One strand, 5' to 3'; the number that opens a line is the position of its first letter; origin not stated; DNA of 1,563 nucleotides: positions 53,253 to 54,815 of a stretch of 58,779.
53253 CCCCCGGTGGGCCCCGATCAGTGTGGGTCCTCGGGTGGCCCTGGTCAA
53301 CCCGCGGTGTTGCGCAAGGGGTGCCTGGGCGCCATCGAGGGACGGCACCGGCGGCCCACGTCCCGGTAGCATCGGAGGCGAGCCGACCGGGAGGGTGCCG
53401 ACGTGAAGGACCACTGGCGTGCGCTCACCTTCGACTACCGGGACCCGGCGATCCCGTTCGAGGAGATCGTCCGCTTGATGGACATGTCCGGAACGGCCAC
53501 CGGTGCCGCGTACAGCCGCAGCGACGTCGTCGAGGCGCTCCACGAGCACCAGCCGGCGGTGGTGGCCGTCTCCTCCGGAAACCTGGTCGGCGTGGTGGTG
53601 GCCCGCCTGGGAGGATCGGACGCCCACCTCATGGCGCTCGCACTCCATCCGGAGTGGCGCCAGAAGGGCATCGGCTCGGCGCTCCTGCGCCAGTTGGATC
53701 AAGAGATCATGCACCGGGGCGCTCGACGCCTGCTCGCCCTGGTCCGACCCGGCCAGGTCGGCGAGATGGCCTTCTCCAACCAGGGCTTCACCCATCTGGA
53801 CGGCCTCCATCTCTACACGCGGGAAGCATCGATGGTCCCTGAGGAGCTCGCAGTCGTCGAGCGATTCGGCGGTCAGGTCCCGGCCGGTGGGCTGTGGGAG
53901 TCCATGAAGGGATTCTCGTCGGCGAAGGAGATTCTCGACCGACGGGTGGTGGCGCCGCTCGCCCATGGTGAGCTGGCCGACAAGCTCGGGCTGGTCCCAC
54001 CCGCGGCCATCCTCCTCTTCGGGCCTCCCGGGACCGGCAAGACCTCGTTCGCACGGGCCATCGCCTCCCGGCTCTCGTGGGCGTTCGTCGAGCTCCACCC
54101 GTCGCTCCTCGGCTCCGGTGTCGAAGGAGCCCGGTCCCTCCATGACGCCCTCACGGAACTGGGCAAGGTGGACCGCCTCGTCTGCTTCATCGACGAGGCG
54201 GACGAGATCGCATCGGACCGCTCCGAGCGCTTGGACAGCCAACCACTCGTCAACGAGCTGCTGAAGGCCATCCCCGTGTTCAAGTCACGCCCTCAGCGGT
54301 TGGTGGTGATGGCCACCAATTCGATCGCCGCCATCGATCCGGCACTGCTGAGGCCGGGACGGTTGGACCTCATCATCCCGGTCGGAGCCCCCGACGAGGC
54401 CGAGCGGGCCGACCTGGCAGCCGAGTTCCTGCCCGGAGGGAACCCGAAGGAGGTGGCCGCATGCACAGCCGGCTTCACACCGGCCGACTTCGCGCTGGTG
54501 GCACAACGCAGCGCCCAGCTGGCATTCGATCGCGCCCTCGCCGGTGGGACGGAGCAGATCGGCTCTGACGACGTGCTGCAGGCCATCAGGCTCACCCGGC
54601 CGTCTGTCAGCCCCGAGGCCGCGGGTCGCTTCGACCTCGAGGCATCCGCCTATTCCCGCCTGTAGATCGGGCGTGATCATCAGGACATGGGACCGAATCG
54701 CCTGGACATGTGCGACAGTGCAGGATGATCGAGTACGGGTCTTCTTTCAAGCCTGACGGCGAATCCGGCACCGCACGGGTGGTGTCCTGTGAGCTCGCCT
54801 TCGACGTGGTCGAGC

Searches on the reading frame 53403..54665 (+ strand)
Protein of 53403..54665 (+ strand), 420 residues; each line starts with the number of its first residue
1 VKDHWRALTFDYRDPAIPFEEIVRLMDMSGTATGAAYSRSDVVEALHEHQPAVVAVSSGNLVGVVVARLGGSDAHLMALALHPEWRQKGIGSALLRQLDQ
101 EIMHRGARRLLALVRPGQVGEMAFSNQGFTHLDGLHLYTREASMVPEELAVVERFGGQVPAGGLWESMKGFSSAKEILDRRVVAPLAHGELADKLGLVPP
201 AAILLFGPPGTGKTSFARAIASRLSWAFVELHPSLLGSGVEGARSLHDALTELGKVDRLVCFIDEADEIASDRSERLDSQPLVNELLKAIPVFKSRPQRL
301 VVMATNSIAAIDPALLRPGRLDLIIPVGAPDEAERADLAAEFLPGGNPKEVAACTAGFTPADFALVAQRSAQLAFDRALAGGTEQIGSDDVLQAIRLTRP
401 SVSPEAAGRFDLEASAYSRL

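Call 3: search_protein_families(library=pfam, proteins=[window:53403-54665:+], max_evalue=0.01)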
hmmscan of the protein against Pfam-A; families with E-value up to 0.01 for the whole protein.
window:53403-54665:+ (420 aa): 12 families
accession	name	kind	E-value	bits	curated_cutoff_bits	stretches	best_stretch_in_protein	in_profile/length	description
PF00004.35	AAA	-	2.8e-25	89.7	21.2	1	203-327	1-129/131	ATPase family associated with various cellular activities (AAA)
PF00583.31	Acetyltransf_1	-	2.6e-11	44.3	20.7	1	46-129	29-116/116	Acetyltransferase (GNAT) family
PF13508.13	Acetyltransf_7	-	3e-08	34.4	27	1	53-110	6-65/84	Acetyltransferase (GNAT) domain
PF13673.13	Acetyltransf_10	-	2.4e-06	28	23.6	1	47-130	28-108/128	Acetyltransferase (GNAT) domain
PF07728.20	AAA_5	-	2.6e-05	24.7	22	1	203-277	2-86/139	AAA domain (dynein-related subfamily)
PF05496.18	RuvB_N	-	5.6e-05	23.4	27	1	202-275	35-102/159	Holliday junction DNA helicase RuvB P-loop domain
PF13191.12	AAA_16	-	6.5e-05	23.9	32.6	1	201-301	25-135/167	AAA ATPase domain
PF13401.12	AAA_22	-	0.00015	22.5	27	0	202-224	7-29/130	AAA domain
PF08445.16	FR47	-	0.00024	21.5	22.1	1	72-117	20-65/86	FR47-like protein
PF17862.7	AAA_lid_3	-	0.0005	20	27.2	1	349-380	5-36/45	AAA+ lid domain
PF13521.12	AAA_28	-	0.0047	17.6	27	1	203-229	2-28/164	AAA domain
PF13238.12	AAA_18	-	0.0055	17.6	29.4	1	203-247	1-25/128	AAA domain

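Call 4: search_protein_families(library=ncbifam, proteins=[window:53403-54665:+], max_evalue=0.01)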
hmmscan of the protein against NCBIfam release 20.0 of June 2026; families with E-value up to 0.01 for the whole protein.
window:53403-54665:+ (420 aa): 38 families (the best 25 are shown)
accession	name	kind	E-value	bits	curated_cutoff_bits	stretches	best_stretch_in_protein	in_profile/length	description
TIGR01243.1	CDC48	subfamily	6.5e-32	110.7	802.65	1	157-386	170-408/733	CDC48 family AAA ATPase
NF003069.1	PRK03992.1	subfamily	3.5e-29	102.1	500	1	169-339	134-311/379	proteasome-activating nucleotidase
TIGR01242.2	TIGR01242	subfamily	6.2e-29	101.1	500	1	169-368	117-329/362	proteasome-activating nucleotidase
NF047747.1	PrtsmActNtasePan2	equivalog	5.5e-24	85.1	700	1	181-337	166-329/397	proteasome-activating nucleotidase Pan2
NF047748.1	PrtsmActNtasePan1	equivalog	1.4e-23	83.6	750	1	170-336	152-325/405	proteasome-activating nucleotidase Pan1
TIGR01241.2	FtsH_fam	equivalog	1.6e-22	80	600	1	183-376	178-384/598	ATP-dependent zinc metalloprotease FtsH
TIGR03689.1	pup_AAA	equivalog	9.8e-19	67.4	504.75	1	165-345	181-380/512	proteasome ATPase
NF042959.1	IteA_antiphage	equivalog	2.4e-17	63.1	510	1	190-371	115-301/367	anti-phage ATPase IteA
NF008004.0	PRK10733.1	equivalog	3.3e-16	58.4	1008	1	182-339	167-331/644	ATP-dependent zinc metalloprotease FtsH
NF041006.2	cell_div_CdvC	equivalog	9.9e-12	44.4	650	1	168-406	105-357/370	cell division protein CdvC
NF002959.0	PRK03624.1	equivalog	1.4e-09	37.8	124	1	19-120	17-119/147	GNAT family acetyltransferase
TIGR01575.1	rimI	equivalog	1.7e-08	34.7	86.4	1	46-117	28-99/132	ribosomal protein S18-alanine N-acetyltransferase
NF003229.0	PRK04195.1-5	equivalog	5.4e-08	31.9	280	1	202-271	46-117/413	replication factor C large subunit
TIGR00635.1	ruvB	equivalog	4.1e-06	26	299.05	1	202-275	32-99/305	Holliday junction branch migration DNA helicase RuvB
NF000868.0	PRK00080.1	equivalog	4.5e-06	25.8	282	1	202-275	53-120/330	Holliday junction branch migration DNA helicase RuvB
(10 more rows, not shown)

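Call 5: search_protein_families(library=padloc, proteins=[window:53403-54665:+], max_evalue=0.01)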
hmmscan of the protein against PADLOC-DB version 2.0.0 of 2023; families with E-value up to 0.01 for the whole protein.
window:53403-54665:+ (420 aa): 7 families
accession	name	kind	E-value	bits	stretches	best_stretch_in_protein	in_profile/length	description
PDLC02196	IetA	-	1.8e-19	68.4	1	190-393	112-316/374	-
PDLC02195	IetA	-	4.2e-15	53.9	1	193-369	130-311/395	-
PDLC04232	IetA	-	3.3e-14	51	1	189-341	105-257/330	-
PDLC00915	TRIP13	-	1.3e-13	49.1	1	162-337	25-218/302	TRIP13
PDLC04231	IetA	-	1.3e-11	42.9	1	196-336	113-253/262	-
PDLC00914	TRIP13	-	4.2e-11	40.8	1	203-343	74-231/302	TRIP13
PDLC04140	mad8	-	1e-05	23.3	1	199-224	26-51/314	mads_8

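Call 6: find_homologous_proteins(query=window:53403-54665:+, max_evalue=0.00001)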
Query window:53403-54665:+ (420 aa): 2767 proteins with E <= 0.00001 among 8000 candidates; the best 120 are listed.
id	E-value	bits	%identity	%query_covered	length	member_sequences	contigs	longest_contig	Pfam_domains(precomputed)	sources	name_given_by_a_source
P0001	1.5e-270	915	100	100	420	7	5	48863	PF13673.14,PF13508.14,PF00004.36,PF00583.32,PF13191.13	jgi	jgi:GNAT superfamily N-acetyltransferase/DNA polymerase III delta prime subunit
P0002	1.4e-247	840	91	100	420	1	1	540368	PF13673.14,PF13508.14,PF00004.36,PF00583.32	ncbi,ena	-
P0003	2.1e-241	819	90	100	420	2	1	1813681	PF13673.14,PF13508.14,PF00004.36,PF17862.8,PF07728.21,PF00583.32,PF13191.13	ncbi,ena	-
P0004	6.2e-239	811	88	100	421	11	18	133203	PF13508.14,PF00004.36,PF00583.32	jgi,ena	jgi:GNAT superfamily N-acetyltransferase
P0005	1.0e-231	787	87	100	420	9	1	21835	PF13673.14,PF13508.14,PF00004.36,PF00583.32,PF13191.13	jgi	jgi:transitional endoplasmic reticulum ATPase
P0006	3.7e-226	769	84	100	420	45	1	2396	PF13673.14,PF13508.14,PF00004.36,PF00583.32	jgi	jgi:GNAT superfamily N-acetyltransferase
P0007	1.5e-225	767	84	100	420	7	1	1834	PF13673.14,PF13508.14,PF00004.36,PF00583.32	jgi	-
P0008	2.7e-225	766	83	100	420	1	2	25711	PF13673.14,PF13508.14,PF00004.36,PF00583.32,PF13191.13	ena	-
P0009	4.6e-225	765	83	99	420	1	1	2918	PF13673.14,PF13508.14,PF00004.36,PF00583.32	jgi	jgi:transitional endoplasmic reticulum ATPase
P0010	9.8e-225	764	83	99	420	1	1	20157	PF13673.14,PF13508.14,PF00004.36,PF00583.32,PF13191.13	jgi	jgi:GNAT superfamily N-acetyltransferase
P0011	2.1e-223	760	83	99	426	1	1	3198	PF13673.14,PF13508.14,PF00004.36,PF00583.32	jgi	jgi:transitional endoplasmic reticulum ATPase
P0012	4.9e-223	759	83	100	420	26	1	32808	PF13673.14,PF13508.14,PF00004.36,PF00583.32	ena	-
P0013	5.3e-222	755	82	99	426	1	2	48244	PF13673.14,PF13508.14,PF00004.36,PF00583.32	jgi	jgi:transitional endoplasmic reticulum ATPase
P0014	1.1e-221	754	83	100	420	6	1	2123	PF13673.14,PF13508.14,PF00004.36,PF00583.32,PF13191.13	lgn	-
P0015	3.0e-221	753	83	99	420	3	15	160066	PF13673.14,PF13508.14,PF00004.36,PF00583.32,PF13191.13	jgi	jgi:GNAT superfamily N-acetyltransferase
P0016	8.1e-221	751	82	100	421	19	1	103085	PF13673.14,PF13508.14,PF00004.36,PF00583.32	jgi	jgi:GNAT superfamily N-acetyltransferase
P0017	1.4e-220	751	81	100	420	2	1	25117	PF13673.14,PF13508.14,PF00004.36,PF00583.32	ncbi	-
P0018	3.0e-220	750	83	99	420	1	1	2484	PF13673.14,PF13508.14,PF00004.36,PF00583.32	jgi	jgi:GNAT superfamily N-acetyltransferase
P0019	3.1e-220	749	83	100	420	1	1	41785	PF13673.14,PF13508.14,PF00004.36,PF00583.32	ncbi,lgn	-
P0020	1.9e-218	744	81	100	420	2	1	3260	PF13673.14,PF13508.14,PF00004.36,PF00583.32,PF13191.13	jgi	-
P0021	2.2e-218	743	81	100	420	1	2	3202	PF13673.14,PF13508.14,PF00004.36,PF00583.32,PF13191.13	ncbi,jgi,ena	jgi:GNAT superfamily N-acetyltransferase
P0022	2.8e-218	743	81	100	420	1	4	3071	PF13673.14,PF13508.14,PF00004.36,PF00583.32,PF13191.13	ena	-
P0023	4.3e-218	742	82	99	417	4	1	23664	PF13673.14,PF13508.14,PF00004.36,PF07728.21,PF00583.32,PF13191.13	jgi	jgi:GNAT superfamily N-acetyltransferase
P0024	4.7e-218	742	82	100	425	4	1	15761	PF13673.14,PF13508.14,PF00004.36,PF00583.32,PF13191.13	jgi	jgi:GNAT superfamily N-acetyltransferase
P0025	7.3e-218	742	82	100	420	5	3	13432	PF13673.14,PF13508.14,PF00004.36,PF00583.32,PF13191.13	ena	-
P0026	8.8e-218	741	82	99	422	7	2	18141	PF13673.14,PF13508.14,PF00004.36,PF00583.32,PF13191.13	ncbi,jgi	ncbi:MAG: bifunctional GNAT family N-acetyltransferase/ATP-binding protein [Acidimicrobiales bacteri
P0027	9.9e-218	741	82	100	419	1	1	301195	PF13673.14,PF13508.14,PF00004.36,PF00583.32,PF13191.13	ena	-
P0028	1.0e-217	741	82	100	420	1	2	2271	PF13673.14,PF13508.14,PF00004.36,PF00583.32,PF13191.13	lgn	-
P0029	2.4e-217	740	81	100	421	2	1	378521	PF13508.14,PF00004.36,PF00583.32,PF13191.13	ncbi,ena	-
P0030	4.6e-217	739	81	100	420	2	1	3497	PF13673.14,PF13508.14,PF00004.36,PF00583.32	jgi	jgi:transitional endoplasmic reticulum ATPase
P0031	1.2e-216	738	80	100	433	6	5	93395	PF13673.14,PF13508.14,PF00004.36,PF00583.32,PF13191.13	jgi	jgi:GNAT superfamily N-acetyltransferase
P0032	4.0e-216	736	81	100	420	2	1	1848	PF13673.14,PF13508.14,PF00004.36,PF00583.32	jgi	jgi:transitional endoplasmic reticulum ATPase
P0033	4.1e-216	736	81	99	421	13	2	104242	PF13673.14,PF13508.14,PF00004.36,PF07728.21,PF00583.32,PF13191.13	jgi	jgi:GNAT superfamily N-acetyltransferase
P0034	5.3e-215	732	82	100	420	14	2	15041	PF13508.14,PF00004.36,PF00583.32,PF13191.13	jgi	jgi:GNAT superfamily N-acetyltransferase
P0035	7.5e-215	732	80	100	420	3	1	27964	PF13673.14,PF13508.14,PF00004.36,PF17862.8,PF00583.32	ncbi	ncbi:MAG: GNAT family N-acetyltransferase [Acidimicrobiales bacterium]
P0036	5.3e-214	729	80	100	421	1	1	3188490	PF13673.14,PF13508.14,PF00004.36,PF00583.32,PF13191.13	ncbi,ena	-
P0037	1.5e-213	727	80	99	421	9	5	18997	PF13508.14,PF00004.36,PF00583.32,PF13191.13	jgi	jgi:GNAT superfamily N-acetyltransferase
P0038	2.9e-213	727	81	100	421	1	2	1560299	PF13508.14,PF00004.36,PF00583.32,PF13191.13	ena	-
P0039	8.3e-212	722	79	100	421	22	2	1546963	PF13673.14,PF13508.14,PF00004.36,PF00583.32,PF13191.13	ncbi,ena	-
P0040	1.1e-210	718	80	100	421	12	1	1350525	PF13673.14,PF13508.14,PF00004.36,PF00583.32,PF13191.13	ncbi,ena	-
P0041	1.3e-209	714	77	100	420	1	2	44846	PF13673.14,PF13508.14,PF08445.17,PF00004.36,PF00583.32,PF13191.13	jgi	jgi:GNAT superfamily N-acetyltransferase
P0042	4.9e-209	713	76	100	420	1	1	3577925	PF13673.14,PF13508.14,PF00004.36,PF00583.32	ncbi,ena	-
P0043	7.9e-209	712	77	100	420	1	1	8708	PF13673.14,PF13508.14,PF00004.36,PF00583.32,PF13191.13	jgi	jgi:GNAT superfamily N-acetyltransferase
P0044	2.3e-207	707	78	100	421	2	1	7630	PF13508.14,PF00004.36,PF00583.32,PF13191.13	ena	-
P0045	3.2e-207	707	79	100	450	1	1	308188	PF13673.14,PF13508.14,PF00004.36,PF00583.32,PF13191.13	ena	-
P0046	3.2e-207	707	76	100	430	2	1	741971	PF13673.14,PF13508.14,PF00004.36,PF00583.32,PF13191.13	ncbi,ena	-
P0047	3.6e-207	706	78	100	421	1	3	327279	PF13673.14,PF13508.14,PF00004.36,PF17862.8,PF00583.32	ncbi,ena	-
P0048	8.0e-206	702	78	99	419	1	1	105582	PF13508.14,PF00004.36,PF17862.8,PF00583.32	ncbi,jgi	ncbi:MAG: ATP-binding protein [Acidimicrobiales bacterium]|jgi:GNAT superfamily N-acetyltransferase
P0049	1.1e-205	702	77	100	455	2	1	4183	PF13673.14,PF13508.14,PF00004.36,PF17862.8,PF00583.32,PF13191.13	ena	-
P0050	1.2e-205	701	77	100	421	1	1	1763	PF13673.14,PF13508.14,PF00004.36,PF00583.32,PF13191.13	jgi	jgi:transitional endoplasmic reticulum ATPase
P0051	1.3e-205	701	78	100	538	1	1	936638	PF13673.14,PF13508.14,PF00004.36,PF00583.32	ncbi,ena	-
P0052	3.6e-205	700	75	100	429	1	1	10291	PF13673.14,PF13508.14,PF00004.36,PF00583.32,PF13191.13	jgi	jgi:GNAT superfamily N-acetyltransferase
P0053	3.7e-205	700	75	100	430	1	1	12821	PF13673.14,PF13508.14,PF00004.36,PF00583.32,PF13191.13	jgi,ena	-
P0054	6.3e-205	699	77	100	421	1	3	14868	PF13673.14,PF13508.14,PF00004.36,PF00583.32,PF13191.13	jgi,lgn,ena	-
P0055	7.8e-205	699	77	100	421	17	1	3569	PF13673.14,PF13508.14,PF00004.36,PF17862.8,PF07728.21,PF00583.32,PF13191.13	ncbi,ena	-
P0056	1.0e-204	698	77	100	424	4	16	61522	PF13508.14,PF00004.36,PF17862.8,PF07728.21,PF00583.32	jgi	jgi:transitional endoplasmic reticulum ATPase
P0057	1.5e-204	698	75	100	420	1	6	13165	PF13673.14,PF13508.14,PF00004.36,PF00583.32,PF13191.13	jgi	jgi:GNAT superfamily N-acetyltransferase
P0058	8.7e-204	695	76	100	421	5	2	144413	PF13673.14,PF13508.14,PF00004.36,PF17862.8,PF00583.32,PF13191.13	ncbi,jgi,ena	ncbi:MAG TPA: bifunctional GNAT family N-acetyltransferase/ATP-binding protein [Acidimicrobiales bac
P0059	9.5e-204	695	77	100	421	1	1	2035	PF13673.14,PF13508.14,PF00004.36,PF00583.32,PF13191.13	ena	-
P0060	1.0e-203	695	76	100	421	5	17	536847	PF13673.14,PF13508.14,PF00004.36,PF17862.8,PF00583.32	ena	-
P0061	1.3e-203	695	77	100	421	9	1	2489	PF13673.14,PF13508.14,PF00004.36,PF00583.32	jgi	-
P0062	1.7e-203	694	75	100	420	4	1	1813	PF13673.14,PF13508.14,PF00004.36,PF00583.32,PF13191.13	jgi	jgi:GNAT superfamily N-acetyltransferase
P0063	1.8e-203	694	77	100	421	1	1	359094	PF13673.14,PF13508.14,PF00004.36,PF00583.32,PF13191.13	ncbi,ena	-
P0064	2.0e-203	694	77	99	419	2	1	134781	PF13508.14,PF00004.36,PF17862.8,PF00583.32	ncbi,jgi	ncbi:MAG: bifunctional GNAT family N-acetyltransferase/ATP-binding protein [Acidimicrobiales bacteri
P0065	2.8e-203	694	76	100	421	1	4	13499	PF13673.14,PF13508.14,PF00004.36,PF17862.8,PF00583.32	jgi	jgi:transitional endoplasmic reticulum ATPase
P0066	4.3e-203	693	76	100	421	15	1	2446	PF13673.14,PF13508.14,PF00004.36,PF17862.8,PF00583.32,PF13191.13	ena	-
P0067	1.2e-202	691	76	99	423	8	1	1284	PF13673.14,PF13508.14,PF00004.36,PF00583.32,PF13191.13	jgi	-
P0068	2.5e-202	691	76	100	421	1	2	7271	PF13673.14,PF13508.14,PF00004.36,PF17862.8,PF00583.32,PF13191.13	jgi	jgi:transitional endoplasmic reticulum ATPase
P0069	8.4e-202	689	77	99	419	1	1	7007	PF13508.14,PF00004.36,PF17862.8,PF00583.32,PF13191.13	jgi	jgi:MoxR-like ATPase/GNAT superfamily N-acetyltransferase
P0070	8.5e-202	689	75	99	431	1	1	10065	PF13673.14,PF13508.14,PF00004.36,PF00583.32,PF13191.13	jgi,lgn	jgi:GNAT superfamily N-acetyltransferase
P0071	1.0e-201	688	76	100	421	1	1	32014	PF13673.14,PF13508.14,PF00004.36,PF17862.8,PF00583.32,PF13191.13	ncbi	-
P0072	1.1e-201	688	76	100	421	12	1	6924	PF13673.14,PF13508.14,PF00004.36,PF17862.8,PF00583.32,PF13191.13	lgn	-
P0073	1.7e-201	688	76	100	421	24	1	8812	PF13673.14,PF13508.14,PF00004.36,PF17862.8,PF00583.32,PF13191.13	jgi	jgi:transitional endoplasmic reticulum ATPase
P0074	3.8e-201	687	76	100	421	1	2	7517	PF13673.14,PF13508.14,PF00004.36,PF00583.32,PF13191.13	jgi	-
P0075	8.6e-201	685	75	100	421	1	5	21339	PF13673.14,PF13508.14,PF00004.36,PF17862.8,PF00583.32,PF13191.13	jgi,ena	-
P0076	1.5e-200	685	75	100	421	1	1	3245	PF13673.14,PF13508.14,PF00004.36,PF17862.8,PF00583.32,PF13191.13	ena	-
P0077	2.0e-200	684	75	100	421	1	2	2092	PF13673.14,PF13508.14,PF00004.36,PF17862.8,PF00583.32,PF13191.13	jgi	-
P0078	2.5e-200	684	74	100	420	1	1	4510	PF13673.14,PF13508.14,PF00004.36,PF00583.32,PF13191.13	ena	-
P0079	3.1e-200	684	76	100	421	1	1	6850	PF13673.14,PF13508.14,PF00004.36,PF17862.8,PF00583.32,PF13191.13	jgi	-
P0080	3.4e-200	683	76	98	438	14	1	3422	PF13673.14,PF13508.14,PF00004.36,PF17862.8,PF00583.32,PF13191.13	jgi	jgi:GNAT superfamily N-acetyltransferase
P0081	4.1e-200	683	73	100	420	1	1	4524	PF13673.14,PF13508.14,PF00004.36,PF00583.32,PF13191.13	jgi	-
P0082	4.5e-200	683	75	100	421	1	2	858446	PF13673.14,PF13508.14,PF00004.36,PF17862.8,PF00583.32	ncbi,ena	-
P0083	5.3e-200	683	76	99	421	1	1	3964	PF13508.14,PF00004.36,PF00583.32,PF13191.13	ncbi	-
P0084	1.5e-199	681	75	100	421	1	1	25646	PF13673.14,PF13508.14,PF00004.36,PF17862.8,PF00583.32,PF13191.13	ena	-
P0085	1.7e-199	681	76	100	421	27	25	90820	PF13508.14,PF00004.36,PF17862.8,PF00583.32,PF13191.13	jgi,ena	jgi:GNAT superfamily N-acetyltransferase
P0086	2.7e-199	680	75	100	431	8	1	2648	PF13673.14,PF13508.14,PF00004.36,PF00583.32,PF13191.13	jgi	jgi:GNAT superfamily N-acetyltransferase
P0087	3.0e-199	680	74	100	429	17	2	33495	PF13673.14,PF13508.14,PF00004.36,PF00583.32,PF13191.13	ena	-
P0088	4.9e-199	680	75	100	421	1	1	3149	PF13673.14,PF13508.14,PF00004.36,PF17862.8,PF00583.32,PF13191.13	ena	-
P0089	5.8e-199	679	79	94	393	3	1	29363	PF13673.14,PF13508.14,PF00004.36,PF00583.32,PF13191.13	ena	-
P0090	7.2e-199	679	75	100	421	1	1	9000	PF13673.14,PF13508.14,PF00004.36,PF17862.8,PF00583.32,PF13191.13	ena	-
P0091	7.4e-199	679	74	100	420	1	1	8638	PF13673.14,PF13508.14,PF00004.36,PF00583.32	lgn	-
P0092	1.9e-198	678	75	100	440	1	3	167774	PF13673.14,PF13508.14,PF00004.36,PF17862.8,PF00583.32,PF13191.13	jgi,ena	-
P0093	1.6e-196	671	74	99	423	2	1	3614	PF13673.14,PF13508.14,PF00004.36,PF00583.32,PF13191.13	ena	-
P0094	9.7e-196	669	74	100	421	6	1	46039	PF13673.14,PF13508.14,PF00004.36,PF00583.32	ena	-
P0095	1.1e-195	669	75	100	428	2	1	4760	PF13673.14,PF13508.14,PF00004.36,PF00583.32,PF13191.13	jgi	jgi:GNAT superfamily N-acetyltransferase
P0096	1.2e-195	669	73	100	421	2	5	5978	PF13673.14,PF13508.14,PF00004.36,PF00583.32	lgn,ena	-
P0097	3.4e-195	667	73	99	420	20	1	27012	PF13673.14,PF13508.14,PF00004.36,PF17862.8,PF00583.32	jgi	-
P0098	1.6e-194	665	76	97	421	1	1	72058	PF13673.14,PF13508.14,PF00004.36,PF17862.8,PF00583.32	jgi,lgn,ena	-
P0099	2.0e-194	664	73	99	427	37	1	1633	PF13673.14,PF13508.14,PF00004.36,PF00583.32,PF13191.13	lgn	-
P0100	1.6e-193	661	72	100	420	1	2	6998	PF13508.14,PF00004.36,PF00583.32,PF13191.13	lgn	-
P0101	2.9e-193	661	73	100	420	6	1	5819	PF13673.14,PF13508.14,PF00004.36,PF00583.32,PF13191.13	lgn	-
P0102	3.1e-193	661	73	100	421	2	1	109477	PF13673.14,PF13508.14,PF00004.36,PF00583.32,PF13191.13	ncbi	-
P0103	3.6e-193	660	78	92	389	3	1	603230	PF13508.14,PF00004.36,PF00583.32,PF13191.13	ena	-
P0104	6.4e-193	659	71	99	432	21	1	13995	PF13508.14,PF00004.36,PF00583.32,PF13191.13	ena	-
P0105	1.2e-192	659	71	100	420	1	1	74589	PF13508.14,PF00004.36,PF00583.32,PF13191.13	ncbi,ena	-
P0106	2.7e-192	657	73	100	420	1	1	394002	PF13508.14,PF00004.36,PF00583.32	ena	-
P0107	3.7e-192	657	72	99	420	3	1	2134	PF13673.14,PF13508.14,PF00004.36,PF00583.32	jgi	jgi:transitional endoplasmic reticulum ATPase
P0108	3.7e-192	657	72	100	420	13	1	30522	PF13673.14,PF13508.14,PF00004.36,PF00583.32,PF13191.13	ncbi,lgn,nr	ncbi:MAG TPA: GNAT family N-acetyltransferase [Acidimicrobiales bacterium]|nr:GNAT family N-acetyltr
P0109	4.1e-192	657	73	99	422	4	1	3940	PF00004.36,PF00583.32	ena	-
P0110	6.5e-192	656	72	100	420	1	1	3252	PF13673.14,PF13508.14,PF08445.17,PF00004.36,PF00583.32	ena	-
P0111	9.6e-192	656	73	95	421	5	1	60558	PF13673.14,PF13508.14,PF00004.36,PF00583.32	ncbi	-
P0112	3.2e-191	654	72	100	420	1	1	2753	PF13508.14,PF00004.36,PF17862.8,PF00583.32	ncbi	ncbi:MAG: ATP-binding protein [Acidimicrobiales bacterium]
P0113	4.4e-191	653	73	99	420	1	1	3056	PF13508.14,PF00004.36,PF00583.32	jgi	jgi:transitional endoplasmic reticulum ATPase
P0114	6.9e-191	653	73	99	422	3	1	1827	PF13508.14,PF00004.36,PF00583.32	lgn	-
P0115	1.1e-190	652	71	100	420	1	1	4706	PF13673.14,PF13508.14,PF00004.36,PF00583.32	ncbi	-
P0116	2.7e-190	651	70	100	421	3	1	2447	PF13673.14,PF13508.14,PF00004.36,PF00583.32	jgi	-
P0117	7.2e-190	649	70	100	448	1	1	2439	PF13673.14,PF13508.14,PF00004.36,PF00583.32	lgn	-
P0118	1.1e-189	649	72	98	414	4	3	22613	PF13508.14,PF00004.36,PF00583.32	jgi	jgi:GNAT superfamily N-acetyltransferase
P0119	1.1e-189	649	74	95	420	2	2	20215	PF13673.14,PF13508.14,PF00004.36,PF00583.32,PF13191.13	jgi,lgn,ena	-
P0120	1.2e-189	649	71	100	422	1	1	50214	PF13673.14,PF13508.14,PF00004.36,PF00583.32,PF13191.13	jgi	jgi:transitional endoplasmic reticulum ATPase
